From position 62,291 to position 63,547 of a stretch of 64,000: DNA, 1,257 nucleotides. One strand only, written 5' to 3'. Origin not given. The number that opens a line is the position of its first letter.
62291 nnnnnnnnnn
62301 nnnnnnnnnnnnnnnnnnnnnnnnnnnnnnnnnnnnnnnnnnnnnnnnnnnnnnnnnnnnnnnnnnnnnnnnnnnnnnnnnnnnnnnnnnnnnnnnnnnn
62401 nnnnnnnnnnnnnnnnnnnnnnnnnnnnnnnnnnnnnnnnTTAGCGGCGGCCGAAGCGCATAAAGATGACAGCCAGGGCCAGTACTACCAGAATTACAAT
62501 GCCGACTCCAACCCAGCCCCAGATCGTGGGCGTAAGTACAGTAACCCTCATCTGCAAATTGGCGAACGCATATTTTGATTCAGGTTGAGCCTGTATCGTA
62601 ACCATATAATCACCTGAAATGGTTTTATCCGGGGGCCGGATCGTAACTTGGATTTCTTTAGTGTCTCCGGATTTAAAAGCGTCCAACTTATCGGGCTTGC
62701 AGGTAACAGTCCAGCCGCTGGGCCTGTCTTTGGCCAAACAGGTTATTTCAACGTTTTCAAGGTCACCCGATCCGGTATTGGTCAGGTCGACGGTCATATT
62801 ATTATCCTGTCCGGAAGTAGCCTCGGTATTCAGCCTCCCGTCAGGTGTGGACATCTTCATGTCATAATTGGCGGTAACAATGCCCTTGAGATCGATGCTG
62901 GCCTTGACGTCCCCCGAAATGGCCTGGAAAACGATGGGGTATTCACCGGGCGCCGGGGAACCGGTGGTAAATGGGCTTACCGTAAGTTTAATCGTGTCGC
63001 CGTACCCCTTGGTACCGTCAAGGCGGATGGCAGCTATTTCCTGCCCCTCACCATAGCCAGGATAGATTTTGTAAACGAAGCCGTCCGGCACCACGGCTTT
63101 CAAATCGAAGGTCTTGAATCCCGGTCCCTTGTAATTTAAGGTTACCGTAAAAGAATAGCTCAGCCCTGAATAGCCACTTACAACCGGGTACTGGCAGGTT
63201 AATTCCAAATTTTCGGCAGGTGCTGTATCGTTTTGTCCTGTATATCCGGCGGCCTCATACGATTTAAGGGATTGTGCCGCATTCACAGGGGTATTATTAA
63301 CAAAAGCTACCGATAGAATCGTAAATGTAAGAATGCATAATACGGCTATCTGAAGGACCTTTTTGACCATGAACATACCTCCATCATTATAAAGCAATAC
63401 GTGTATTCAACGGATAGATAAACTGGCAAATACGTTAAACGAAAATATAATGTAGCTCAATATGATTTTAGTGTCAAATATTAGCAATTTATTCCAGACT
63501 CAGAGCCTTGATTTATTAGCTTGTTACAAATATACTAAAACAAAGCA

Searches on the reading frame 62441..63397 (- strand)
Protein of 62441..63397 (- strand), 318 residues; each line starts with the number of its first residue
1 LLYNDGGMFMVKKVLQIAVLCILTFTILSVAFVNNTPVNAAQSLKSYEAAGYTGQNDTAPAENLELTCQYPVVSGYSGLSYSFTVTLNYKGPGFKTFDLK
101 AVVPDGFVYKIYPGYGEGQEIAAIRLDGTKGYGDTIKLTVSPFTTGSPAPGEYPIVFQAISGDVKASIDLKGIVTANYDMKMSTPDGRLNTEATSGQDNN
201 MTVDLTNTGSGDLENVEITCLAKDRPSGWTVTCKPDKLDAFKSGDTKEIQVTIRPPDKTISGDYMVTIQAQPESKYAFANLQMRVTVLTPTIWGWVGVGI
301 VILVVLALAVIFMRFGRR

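Call 47: search_protein_families(library=pfam, proteins=[window:62441-63397:-], max_evalue=0.0001)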
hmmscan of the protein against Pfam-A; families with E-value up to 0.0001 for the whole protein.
window:62441-63397:- (318 aa): 2 families
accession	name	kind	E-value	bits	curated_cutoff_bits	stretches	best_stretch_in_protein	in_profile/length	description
PF10633.15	NPCBM_assoc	-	6.7e-16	58.7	24.4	1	194-271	2-76/78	NPCBM-associated, NEW3 domain of alpha-galactosidase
PF07705.17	CARDB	-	4.3e-05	24.1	22.7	0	190-274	12-87/101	CARDB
